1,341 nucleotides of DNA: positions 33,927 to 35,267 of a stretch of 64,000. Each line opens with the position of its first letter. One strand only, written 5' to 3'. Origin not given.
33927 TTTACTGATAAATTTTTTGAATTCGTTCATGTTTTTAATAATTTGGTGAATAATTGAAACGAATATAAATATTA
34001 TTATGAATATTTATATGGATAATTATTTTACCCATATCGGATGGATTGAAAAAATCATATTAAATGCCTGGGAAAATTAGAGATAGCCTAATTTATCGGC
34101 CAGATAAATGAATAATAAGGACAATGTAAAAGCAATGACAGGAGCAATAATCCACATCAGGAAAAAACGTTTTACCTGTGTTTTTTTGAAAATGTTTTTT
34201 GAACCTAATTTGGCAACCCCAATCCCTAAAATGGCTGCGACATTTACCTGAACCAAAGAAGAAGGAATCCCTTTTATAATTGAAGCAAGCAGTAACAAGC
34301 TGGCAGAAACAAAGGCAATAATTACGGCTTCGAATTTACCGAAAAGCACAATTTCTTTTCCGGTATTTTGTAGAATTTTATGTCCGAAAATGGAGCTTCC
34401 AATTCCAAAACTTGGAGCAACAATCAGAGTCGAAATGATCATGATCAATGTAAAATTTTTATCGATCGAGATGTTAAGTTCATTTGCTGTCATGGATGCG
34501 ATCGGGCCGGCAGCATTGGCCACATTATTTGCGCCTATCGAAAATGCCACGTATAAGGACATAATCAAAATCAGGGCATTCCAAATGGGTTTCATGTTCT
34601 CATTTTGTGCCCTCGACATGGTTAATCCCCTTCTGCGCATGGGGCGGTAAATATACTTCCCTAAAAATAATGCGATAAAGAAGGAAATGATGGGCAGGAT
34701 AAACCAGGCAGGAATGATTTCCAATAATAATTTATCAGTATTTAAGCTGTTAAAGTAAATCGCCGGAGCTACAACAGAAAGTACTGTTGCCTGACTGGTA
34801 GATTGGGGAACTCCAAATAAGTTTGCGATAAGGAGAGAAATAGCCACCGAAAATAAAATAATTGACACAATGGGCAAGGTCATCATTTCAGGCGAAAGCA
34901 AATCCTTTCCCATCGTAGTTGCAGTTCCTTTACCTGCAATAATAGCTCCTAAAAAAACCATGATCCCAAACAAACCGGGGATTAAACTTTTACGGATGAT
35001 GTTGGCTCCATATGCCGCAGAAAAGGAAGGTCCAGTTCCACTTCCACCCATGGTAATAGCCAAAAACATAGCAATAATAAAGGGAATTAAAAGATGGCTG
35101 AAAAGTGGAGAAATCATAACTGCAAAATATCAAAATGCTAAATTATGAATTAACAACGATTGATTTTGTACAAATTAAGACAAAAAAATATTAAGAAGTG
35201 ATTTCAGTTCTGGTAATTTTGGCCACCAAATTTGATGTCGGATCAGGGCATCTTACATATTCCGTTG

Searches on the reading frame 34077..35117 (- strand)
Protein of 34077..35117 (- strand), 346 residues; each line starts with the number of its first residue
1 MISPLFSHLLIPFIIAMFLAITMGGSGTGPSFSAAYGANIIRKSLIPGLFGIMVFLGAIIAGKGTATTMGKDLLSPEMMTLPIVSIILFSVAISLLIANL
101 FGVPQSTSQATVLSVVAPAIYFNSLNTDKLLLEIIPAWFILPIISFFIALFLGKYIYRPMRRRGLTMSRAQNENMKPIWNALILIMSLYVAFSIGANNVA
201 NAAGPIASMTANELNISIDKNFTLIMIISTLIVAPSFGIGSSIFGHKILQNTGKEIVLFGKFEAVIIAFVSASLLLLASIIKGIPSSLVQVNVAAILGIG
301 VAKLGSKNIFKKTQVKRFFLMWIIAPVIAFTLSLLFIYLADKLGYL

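Call 57: search_protein_families(library=pfam, proteins=[window:34077-35117:-], max_evalue=0.001)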
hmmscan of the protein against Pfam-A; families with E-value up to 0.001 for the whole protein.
window:34077-35117:- (346 aa): 1 family
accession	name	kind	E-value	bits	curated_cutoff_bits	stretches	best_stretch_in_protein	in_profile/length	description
PF01384.25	PHO4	-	3.6e-44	151.6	33.7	1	24-333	2-350/350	Phosphate transporter family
